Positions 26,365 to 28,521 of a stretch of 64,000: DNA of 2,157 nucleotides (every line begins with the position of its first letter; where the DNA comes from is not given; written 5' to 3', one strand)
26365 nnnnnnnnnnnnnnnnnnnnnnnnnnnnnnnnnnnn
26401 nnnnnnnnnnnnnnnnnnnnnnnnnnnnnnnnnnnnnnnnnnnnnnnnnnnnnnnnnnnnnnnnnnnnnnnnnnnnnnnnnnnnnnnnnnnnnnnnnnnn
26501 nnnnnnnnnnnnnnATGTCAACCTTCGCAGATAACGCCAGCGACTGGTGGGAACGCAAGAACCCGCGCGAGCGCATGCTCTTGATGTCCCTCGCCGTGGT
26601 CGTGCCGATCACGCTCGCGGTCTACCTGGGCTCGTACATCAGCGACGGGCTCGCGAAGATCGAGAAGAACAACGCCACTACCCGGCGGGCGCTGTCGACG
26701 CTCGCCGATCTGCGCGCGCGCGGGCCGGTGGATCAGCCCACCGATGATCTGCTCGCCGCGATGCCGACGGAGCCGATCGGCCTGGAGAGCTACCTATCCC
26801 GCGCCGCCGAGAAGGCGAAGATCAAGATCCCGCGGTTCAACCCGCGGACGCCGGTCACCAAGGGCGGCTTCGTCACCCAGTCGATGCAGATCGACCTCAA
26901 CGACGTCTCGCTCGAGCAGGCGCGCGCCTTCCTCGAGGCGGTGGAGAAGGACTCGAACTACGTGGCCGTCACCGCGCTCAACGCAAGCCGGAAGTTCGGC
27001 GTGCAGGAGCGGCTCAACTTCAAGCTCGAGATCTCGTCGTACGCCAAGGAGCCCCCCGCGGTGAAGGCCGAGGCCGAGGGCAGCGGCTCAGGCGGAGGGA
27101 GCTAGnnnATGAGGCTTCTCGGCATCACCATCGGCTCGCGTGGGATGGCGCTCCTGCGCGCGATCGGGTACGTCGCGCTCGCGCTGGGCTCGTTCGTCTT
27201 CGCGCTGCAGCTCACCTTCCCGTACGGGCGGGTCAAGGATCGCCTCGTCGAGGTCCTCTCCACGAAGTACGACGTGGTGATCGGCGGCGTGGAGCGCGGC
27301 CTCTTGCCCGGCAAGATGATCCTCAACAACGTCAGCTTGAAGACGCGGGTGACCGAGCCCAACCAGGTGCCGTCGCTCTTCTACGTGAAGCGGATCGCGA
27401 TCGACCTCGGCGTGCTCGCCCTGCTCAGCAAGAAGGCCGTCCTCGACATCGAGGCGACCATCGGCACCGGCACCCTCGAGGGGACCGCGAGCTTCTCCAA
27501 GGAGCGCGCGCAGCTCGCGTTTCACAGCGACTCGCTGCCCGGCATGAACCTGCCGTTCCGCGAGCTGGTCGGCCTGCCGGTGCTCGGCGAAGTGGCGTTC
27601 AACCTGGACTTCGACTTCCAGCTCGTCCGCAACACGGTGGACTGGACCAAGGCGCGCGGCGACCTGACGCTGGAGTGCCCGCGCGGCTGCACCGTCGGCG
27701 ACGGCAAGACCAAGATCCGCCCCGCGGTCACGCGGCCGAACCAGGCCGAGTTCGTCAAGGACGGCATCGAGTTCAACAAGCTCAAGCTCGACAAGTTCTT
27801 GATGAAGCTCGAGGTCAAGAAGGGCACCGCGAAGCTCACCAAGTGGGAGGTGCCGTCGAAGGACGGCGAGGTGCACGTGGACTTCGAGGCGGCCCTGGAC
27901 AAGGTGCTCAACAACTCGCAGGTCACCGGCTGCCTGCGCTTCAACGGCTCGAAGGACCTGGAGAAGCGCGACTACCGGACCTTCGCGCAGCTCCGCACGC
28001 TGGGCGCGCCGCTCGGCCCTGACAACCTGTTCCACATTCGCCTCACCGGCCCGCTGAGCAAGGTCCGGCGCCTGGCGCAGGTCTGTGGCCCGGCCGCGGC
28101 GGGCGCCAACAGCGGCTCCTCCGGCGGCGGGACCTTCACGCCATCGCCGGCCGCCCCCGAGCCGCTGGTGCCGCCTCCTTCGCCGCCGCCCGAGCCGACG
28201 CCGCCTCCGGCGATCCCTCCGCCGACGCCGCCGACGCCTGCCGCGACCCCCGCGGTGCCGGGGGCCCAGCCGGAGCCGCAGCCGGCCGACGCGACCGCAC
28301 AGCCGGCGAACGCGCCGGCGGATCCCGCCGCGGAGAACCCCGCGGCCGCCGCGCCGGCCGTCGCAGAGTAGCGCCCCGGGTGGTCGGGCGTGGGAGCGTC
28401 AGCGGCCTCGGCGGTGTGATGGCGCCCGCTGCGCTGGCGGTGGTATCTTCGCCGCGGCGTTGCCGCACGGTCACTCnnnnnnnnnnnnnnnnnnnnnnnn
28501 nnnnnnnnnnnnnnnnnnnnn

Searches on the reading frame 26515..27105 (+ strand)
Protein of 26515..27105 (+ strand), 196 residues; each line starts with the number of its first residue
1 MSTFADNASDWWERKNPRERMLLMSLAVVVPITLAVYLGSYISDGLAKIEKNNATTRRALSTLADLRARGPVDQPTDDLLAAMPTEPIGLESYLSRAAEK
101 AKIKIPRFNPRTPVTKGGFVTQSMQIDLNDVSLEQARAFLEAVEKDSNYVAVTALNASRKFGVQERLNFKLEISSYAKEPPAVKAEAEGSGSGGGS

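Call 3: search_protein_families(library=pfam, proteins=[window:26515-27105:+], max_evalue=0.01)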
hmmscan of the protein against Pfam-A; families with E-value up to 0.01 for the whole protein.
window:26515-27105:+ (196 aa): 1 family
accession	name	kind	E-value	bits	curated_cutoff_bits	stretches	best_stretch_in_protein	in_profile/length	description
PF04612.17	T2SSM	-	1.4e-07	32.3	27.8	1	7-158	3-142/160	Type II secretion system (T2SS), protein M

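Call 4: search_protein_families(library=ncbifam, proteins=[window:26515-27105:+], max_evalue=0.01)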
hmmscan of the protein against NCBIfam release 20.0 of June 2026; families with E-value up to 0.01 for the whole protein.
window:26515-27105:+ (196 aa): 1 family
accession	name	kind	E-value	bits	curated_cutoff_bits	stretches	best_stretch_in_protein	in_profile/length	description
NF040576.1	T2SS_GspM_XpsM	equivalog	0.0033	17.1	60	1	22-177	8-178/180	type II secretion system protein GspM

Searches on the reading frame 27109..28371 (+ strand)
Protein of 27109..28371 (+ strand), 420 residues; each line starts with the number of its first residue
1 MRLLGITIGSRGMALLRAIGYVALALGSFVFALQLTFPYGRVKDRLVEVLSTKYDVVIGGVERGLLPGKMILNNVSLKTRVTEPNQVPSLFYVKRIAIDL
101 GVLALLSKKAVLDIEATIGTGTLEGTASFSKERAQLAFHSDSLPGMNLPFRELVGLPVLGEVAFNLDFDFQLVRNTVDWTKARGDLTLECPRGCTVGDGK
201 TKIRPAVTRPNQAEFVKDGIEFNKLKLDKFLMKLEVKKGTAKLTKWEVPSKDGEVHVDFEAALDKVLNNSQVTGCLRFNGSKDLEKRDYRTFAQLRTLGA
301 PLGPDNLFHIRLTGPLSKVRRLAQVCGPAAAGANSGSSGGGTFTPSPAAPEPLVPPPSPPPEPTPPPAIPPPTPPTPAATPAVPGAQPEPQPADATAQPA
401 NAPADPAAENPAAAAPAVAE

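Call 3: search_protein_families(library=pfam, proteins=[window:27109-28371:+], max_evalue=0.01)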
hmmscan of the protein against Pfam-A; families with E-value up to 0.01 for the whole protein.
window:27109-28371:+ (420 aa): 1 family
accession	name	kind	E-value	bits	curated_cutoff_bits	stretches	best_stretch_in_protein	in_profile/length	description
PF05170.20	AsmA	-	0.00033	20.1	29.8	1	29-110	21-103/607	AsmA family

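Call 4: search_protein_families(library=ncbifam, proteins=[window:27109-28371:+], max_evalue=0.01)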
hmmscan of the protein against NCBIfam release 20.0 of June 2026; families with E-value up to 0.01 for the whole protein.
window:27109-28371:+ (420 aa): 1 family
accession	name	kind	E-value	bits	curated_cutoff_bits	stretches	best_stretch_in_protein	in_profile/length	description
TIGR04411.1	T2SS_GspN_Lepto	equivalog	1.3e-27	97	50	1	16-318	3-277/280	type II secretion system protein GspN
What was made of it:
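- Checked: The spacer between them is 12 nt (29026-29037), not 13, which is a trivial difference. gspN (27109-28371; TIGR04411 GspN, 97 bits against a cutoff of 50, call 4) ends 105 nt before hnoX, as stated.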

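Call 41: find_related_loci(query=window:27109-28371:+, collection=metagenome_contigs, flank=6000)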
Query window:27109-28371:+ (420 aa) in metagenome_contigs; peptide patterns used: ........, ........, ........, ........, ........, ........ (x = any residue, [..] = any of these).
561 stretches matched a pattern; 9 encode a relative of the query (tblastn E <= 1e-3); 9 distinct loci.
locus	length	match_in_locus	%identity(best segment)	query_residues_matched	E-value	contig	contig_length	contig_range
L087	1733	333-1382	45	7-356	8e-109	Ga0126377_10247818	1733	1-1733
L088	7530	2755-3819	45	4-357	1e-101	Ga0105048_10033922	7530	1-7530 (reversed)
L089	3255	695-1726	44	4-342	1e-99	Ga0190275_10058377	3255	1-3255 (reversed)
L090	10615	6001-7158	43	4-379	2e-90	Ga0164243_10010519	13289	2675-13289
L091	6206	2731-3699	39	11-336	6e-70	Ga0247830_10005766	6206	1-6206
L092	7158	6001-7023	38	11-359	5e-69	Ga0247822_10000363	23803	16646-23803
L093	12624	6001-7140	29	2-370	2e-41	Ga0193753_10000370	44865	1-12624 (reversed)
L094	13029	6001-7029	24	21-369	1e-16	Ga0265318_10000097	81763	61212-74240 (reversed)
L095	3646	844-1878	25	21-369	3e-15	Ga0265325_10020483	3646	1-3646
